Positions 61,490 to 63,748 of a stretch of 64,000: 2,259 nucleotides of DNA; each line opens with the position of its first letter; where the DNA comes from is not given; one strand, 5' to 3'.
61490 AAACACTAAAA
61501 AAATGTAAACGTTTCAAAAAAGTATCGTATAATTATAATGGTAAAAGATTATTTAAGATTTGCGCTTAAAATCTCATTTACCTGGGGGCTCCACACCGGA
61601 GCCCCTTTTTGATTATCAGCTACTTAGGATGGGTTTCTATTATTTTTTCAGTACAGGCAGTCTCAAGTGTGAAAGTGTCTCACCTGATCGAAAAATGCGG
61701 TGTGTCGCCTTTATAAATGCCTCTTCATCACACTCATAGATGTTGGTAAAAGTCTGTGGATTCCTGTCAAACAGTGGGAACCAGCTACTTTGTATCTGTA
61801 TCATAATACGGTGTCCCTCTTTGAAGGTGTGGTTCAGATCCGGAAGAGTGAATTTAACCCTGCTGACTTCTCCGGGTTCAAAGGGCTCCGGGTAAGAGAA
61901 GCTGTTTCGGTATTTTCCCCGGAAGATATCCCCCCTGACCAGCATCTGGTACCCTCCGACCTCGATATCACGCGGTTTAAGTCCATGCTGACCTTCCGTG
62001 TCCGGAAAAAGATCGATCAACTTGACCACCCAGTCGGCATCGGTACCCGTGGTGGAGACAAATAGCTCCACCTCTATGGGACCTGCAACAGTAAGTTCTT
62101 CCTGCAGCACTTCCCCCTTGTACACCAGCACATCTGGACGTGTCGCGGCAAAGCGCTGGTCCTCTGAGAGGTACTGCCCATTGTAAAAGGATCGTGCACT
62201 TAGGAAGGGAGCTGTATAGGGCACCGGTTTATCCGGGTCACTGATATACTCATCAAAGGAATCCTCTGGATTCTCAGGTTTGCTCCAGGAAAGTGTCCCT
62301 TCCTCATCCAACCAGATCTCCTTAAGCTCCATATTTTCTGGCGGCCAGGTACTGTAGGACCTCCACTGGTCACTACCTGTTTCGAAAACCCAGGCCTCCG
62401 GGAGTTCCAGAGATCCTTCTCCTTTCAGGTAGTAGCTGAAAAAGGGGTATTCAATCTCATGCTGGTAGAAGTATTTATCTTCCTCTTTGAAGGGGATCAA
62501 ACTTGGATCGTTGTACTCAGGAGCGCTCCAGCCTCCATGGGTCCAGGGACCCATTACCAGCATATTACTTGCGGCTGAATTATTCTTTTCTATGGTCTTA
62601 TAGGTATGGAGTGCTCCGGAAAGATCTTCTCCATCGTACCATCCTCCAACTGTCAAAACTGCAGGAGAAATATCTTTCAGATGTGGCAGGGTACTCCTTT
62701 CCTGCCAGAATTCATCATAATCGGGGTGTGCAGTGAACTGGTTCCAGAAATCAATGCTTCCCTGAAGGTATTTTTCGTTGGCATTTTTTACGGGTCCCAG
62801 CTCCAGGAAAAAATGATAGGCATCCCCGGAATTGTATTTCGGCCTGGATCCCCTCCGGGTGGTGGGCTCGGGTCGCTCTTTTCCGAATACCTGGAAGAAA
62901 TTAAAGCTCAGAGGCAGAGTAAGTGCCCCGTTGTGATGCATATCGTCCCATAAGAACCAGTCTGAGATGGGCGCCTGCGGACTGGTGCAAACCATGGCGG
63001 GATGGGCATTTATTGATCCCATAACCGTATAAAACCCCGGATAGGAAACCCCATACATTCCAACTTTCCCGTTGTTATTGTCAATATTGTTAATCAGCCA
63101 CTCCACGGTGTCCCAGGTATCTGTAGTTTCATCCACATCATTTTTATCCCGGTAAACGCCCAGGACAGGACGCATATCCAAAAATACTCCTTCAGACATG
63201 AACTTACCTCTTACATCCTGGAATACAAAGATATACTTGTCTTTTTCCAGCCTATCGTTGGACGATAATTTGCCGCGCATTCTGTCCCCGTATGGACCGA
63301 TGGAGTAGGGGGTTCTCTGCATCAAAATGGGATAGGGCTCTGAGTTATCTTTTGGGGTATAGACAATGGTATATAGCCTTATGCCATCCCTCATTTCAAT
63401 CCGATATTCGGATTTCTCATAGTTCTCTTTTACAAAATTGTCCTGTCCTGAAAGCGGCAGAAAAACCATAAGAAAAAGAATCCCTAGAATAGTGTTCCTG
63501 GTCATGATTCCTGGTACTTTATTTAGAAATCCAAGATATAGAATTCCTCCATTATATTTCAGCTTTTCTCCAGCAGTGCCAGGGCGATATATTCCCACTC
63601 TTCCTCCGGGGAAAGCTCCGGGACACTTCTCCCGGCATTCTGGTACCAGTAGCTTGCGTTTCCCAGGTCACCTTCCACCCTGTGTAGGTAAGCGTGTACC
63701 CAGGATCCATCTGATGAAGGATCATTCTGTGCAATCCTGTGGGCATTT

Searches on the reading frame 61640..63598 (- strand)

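Call 63: search_protein_families(library=pfam, proteins=[window:61640-63598:-], max_evalue=0.00001)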
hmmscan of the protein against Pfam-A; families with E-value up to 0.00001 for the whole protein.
window:61640-63598:- (652 aa): 2 families
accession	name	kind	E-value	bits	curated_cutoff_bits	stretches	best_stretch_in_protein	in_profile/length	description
PF02129.25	Peptidase_S15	-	2.5e-52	178.6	23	1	71-355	1-261/262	X-Pro dipeptidyl-peptidase (S15 family)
PF08530.16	PepX_C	-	4.4e-30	105.7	22.5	1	406-645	13-216/217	X-Pro dipeptidyl-peptidase C-terminal non-catalytic domain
